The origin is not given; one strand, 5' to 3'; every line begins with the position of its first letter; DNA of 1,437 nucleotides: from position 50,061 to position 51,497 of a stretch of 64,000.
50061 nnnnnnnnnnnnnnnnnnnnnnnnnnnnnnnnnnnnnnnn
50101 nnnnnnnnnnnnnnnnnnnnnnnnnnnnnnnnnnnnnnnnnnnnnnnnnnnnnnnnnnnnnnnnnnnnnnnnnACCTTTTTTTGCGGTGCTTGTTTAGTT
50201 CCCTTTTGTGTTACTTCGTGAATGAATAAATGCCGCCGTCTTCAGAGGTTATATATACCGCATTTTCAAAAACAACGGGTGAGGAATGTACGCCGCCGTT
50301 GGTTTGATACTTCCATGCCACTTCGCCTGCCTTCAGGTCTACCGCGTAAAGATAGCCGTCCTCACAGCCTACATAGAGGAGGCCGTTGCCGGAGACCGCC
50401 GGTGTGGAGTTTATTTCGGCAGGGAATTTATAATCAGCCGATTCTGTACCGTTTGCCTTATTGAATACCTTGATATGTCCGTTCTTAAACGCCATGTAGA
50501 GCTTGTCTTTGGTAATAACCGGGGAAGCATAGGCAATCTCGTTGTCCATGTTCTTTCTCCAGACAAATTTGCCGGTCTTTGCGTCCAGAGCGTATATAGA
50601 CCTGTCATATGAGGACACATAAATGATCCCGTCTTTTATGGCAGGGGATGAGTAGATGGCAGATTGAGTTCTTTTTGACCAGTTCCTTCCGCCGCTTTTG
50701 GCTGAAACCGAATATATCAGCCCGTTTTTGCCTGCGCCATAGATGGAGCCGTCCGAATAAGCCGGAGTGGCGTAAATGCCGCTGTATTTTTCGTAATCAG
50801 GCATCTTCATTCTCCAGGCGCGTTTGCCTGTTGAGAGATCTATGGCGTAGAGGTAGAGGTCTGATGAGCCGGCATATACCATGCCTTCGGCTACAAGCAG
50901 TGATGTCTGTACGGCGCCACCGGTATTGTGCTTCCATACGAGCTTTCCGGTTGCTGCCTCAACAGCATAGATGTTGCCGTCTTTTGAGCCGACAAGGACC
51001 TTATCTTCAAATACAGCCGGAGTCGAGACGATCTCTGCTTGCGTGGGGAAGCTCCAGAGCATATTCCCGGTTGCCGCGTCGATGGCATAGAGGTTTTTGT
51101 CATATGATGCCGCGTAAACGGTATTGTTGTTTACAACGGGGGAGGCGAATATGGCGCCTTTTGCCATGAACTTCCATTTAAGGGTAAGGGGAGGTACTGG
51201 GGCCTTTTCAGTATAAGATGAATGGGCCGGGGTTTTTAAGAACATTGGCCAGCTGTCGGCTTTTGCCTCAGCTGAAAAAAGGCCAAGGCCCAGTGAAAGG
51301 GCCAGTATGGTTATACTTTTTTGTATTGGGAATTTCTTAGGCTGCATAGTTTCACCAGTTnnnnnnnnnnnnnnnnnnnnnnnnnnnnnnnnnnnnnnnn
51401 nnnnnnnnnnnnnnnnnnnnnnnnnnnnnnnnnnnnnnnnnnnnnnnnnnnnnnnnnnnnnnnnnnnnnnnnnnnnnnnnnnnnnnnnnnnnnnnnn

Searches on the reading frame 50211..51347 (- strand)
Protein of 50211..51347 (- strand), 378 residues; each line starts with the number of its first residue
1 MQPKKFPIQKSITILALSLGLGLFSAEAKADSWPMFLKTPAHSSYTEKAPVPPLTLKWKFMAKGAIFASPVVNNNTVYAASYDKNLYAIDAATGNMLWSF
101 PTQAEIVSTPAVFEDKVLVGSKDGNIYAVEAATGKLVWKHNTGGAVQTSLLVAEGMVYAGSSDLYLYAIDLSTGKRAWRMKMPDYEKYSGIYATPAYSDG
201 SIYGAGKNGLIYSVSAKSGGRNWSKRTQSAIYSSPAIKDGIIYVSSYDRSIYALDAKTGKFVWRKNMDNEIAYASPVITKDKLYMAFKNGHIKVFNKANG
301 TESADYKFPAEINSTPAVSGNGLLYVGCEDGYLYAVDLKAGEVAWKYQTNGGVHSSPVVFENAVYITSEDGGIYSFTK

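Call 59: search_protein_families(library=pfam, proteins=[window:50211-51347:-], max_evalue=0.000001)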
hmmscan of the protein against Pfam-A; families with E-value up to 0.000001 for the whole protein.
window:50211-51347:- (378 aa): 9 families
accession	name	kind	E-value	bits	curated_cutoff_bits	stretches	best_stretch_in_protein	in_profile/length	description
PF13570.13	Beta-prop_ACSF4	-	4.1e-82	276.6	133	3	156-376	21-241/329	Beta-alanine-activating enzyme, beta-propeller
PF13360.13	PQQ_2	-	1.9e-52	178.7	27.6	3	166-308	5-146/233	Outer membrane protein assembly factor BamB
PF01011.28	PQQ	-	7.6e-27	94.7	26.7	0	227-268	45-86/595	Glucose/ethanol/alcohol dehydrogenase, beta-propeller domain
PF23414.1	Beta-prop_EML_2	-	2e-10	40.9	90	0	243-357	14-126/266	Echinoderm microtubule-associated protein second beta-propeller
PF25293.1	Beta-prop_EMC1_N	-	1.9e-08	34.7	34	0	114-228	31-148/219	EMC1 N-terminal beta-propeller domain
PF17005.11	WD40_like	-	1.2e-07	31.9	40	0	211-298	26-110/301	WD40-like domain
PF23727.1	Beta-prop_FAM234A_B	-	2.4e-07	30.1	26.4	0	86-150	54-126/467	FAM234A/B beta-propeller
PF24796.1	WDR55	-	4.9e-07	29.5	200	0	241-376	67-206/296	WDR55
PF25171.1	Beta-prop_WDR36-Utp21_1st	-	7.4e-07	29.3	80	0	78-142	79-148/266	WDR36/Utp21 first beta-propeller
